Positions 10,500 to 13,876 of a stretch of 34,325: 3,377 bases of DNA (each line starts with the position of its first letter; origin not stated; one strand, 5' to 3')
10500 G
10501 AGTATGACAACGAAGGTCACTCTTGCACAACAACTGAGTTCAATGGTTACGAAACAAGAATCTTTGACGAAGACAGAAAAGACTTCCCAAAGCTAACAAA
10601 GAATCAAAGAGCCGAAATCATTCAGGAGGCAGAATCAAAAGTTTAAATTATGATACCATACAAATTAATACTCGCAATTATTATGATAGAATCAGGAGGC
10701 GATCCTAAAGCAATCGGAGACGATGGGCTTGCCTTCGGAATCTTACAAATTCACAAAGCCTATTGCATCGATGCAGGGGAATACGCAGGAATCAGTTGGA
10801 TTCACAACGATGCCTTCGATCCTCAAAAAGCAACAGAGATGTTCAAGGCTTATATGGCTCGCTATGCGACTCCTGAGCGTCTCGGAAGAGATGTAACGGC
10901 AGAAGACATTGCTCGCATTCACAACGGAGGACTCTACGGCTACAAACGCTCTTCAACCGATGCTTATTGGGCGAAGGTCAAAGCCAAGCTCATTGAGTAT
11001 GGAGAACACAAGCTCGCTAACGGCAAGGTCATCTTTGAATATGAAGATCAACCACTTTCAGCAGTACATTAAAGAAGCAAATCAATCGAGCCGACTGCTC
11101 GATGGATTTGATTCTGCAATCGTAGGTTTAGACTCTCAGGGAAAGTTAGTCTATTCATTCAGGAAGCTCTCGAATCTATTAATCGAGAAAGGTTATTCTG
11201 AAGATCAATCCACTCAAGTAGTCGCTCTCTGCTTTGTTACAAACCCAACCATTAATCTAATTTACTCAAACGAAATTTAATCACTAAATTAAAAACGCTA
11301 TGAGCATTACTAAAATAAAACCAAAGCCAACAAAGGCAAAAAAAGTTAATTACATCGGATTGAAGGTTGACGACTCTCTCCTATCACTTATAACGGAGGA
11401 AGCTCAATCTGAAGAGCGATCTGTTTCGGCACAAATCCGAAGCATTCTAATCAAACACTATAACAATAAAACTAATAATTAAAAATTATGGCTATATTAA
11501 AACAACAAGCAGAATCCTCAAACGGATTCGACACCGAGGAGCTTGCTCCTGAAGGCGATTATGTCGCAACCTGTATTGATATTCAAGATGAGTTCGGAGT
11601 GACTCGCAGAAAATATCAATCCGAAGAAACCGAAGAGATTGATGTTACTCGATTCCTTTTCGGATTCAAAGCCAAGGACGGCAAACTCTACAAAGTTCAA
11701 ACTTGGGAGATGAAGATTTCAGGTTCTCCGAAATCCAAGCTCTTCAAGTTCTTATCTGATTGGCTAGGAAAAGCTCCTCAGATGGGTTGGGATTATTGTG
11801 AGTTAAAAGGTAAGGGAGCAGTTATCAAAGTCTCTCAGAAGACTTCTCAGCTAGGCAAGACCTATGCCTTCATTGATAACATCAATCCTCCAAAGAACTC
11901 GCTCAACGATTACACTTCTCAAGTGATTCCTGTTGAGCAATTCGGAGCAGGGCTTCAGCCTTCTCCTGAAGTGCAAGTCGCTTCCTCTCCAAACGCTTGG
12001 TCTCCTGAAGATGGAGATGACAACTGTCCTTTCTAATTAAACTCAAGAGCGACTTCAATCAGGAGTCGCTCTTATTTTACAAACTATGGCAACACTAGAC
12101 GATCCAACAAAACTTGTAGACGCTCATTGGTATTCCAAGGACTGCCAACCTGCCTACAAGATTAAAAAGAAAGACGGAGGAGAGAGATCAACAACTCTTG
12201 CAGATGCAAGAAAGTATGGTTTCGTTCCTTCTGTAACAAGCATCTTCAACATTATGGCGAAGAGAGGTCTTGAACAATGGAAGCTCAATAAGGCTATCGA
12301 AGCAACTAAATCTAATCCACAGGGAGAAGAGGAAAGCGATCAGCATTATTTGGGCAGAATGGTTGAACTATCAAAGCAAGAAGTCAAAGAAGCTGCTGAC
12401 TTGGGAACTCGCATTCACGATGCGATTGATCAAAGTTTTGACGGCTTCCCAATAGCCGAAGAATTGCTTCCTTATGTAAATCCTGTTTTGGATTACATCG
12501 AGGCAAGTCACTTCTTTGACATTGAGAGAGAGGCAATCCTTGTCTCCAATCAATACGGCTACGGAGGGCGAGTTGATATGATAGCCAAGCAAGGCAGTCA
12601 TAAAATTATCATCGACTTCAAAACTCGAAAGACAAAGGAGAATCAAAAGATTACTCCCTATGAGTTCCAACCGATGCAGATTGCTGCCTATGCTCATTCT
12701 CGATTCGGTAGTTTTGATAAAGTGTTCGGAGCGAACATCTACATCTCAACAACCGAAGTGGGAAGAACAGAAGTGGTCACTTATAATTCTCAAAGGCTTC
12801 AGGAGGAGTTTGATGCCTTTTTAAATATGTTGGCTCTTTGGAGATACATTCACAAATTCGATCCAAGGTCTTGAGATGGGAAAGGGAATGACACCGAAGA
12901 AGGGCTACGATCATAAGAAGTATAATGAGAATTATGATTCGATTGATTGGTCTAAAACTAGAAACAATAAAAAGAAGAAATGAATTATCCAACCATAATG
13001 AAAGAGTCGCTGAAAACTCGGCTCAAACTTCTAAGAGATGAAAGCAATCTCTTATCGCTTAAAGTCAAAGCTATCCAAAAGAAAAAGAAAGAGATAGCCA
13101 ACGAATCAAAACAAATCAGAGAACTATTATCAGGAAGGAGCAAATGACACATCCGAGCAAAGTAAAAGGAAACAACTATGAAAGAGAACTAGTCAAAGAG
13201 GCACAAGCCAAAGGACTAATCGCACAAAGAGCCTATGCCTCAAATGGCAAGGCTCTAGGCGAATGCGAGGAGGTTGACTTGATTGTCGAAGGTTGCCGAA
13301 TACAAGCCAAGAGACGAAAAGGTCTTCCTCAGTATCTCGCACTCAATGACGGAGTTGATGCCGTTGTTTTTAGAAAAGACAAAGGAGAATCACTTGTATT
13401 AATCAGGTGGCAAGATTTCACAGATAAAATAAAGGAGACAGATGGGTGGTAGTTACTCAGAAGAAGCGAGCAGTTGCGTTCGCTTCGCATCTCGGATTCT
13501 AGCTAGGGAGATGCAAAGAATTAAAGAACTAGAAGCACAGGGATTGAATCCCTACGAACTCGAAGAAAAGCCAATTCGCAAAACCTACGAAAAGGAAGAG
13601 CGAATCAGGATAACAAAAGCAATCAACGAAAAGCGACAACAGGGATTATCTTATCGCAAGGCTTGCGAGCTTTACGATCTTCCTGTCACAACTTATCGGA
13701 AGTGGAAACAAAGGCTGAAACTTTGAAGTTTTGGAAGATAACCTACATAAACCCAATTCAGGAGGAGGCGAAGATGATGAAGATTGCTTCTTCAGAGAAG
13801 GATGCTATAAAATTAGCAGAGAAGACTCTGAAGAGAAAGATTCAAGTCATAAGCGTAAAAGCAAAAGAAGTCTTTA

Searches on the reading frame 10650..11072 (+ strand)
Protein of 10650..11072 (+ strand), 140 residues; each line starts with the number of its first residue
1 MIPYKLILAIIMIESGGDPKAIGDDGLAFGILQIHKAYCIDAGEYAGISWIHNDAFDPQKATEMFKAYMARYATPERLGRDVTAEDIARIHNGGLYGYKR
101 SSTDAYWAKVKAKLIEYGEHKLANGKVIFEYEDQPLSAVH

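Call 12: search_protein_families(library=phrogs, proteins=[window:10650-11072:+], max_evalue=0.001)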
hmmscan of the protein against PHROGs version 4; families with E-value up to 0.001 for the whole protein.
window:10650-11072:+ (140 aa): 3 families
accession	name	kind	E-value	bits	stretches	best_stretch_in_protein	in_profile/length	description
phrog_669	-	lysis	1.2e-05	23.9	1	3-100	935-1025/1946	endolysin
phrog_32437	-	unknown function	0.00027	21.9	1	2-41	85-124/205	-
phrog_9570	-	tail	0.00055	19.9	1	7-36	500-529/689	tail length tape measure protein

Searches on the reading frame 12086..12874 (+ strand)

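Call 11: search_protein_families(library=phrogs, proteins=[window:12086-12874:+], max_evalue=0.001)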
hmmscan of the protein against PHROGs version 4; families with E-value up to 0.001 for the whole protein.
window:12086-12874:+ (262 aa): 6 families
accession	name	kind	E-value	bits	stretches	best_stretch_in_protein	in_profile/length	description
phrog_298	-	DNA, RNA and nucleotide metabolism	2.1e-26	94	1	28-260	41-264/293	exonuclease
phrog_1706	-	DNA, RNA and nucleotide metabolism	1e-05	26.2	1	88-204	63-171/293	CRISPR/Cas system associated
phrog_466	-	DNA, RNA and nucleotide metabolism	1.6e-05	25.4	1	83-206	189-318/446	exonuclease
phrog_3953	-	DNA, RNA and nucleotide metabolism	0.00031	21.5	1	98-229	35-145/186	exonuclease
phrog_69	-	DNA, RNA and nucleotide metabolism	0.00039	20.5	1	65-209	105-253/501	exonuclease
phrog_1218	-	DNA, RNA and nucleotide metabolism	0.00056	20.3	0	156-198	137-180/364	exonuclease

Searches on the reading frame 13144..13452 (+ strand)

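Call 11: search_protein_families(library=phrogs, proteins=[window:13144-13452:+], max_evalue=0.001)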
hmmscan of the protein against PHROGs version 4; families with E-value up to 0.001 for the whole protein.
window:13144-13452:+ (102 aa): 1 family
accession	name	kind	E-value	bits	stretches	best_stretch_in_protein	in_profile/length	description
phrog_244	-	DNA, RNA and nucleotide metabolism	9.2e-07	30.3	1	1-98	4-112/186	RusA-like Holliday junction resolvase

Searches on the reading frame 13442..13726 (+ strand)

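Call 21: search_protein_families(library=pfam, proteins=[window:13442-13726:+], max_evalue=0.01)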
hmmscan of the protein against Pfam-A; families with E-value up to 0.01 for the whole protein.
window:13442-13726:+ (94 aa): 5 families
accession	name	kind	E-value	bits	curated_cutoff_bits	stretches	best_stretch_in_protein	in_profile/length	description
PF13384.12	HTH_23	-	6.4e-05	23.1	24.6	1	53-91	4-40/50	Homeodomain-like domain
PF22419.2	HBoV_NS1-like_N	-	9.4e-05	22.5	26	1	5-86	116-195/235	Human bocavirus Nonstructural protein 1-like, N-terminal domain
PF13518.12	HTH_28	-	0.00017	22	25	1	59-92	4-36/52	Helix-turn-helix domain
PF05225.22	HTH_psq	-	0.001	19.2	20.4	1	57-91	5-39/45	helix-turn-helix, Psq domain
PF01527.26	HTH_Tnp_1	-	0.0035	18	24.1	1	46-92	4-47/75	Transposase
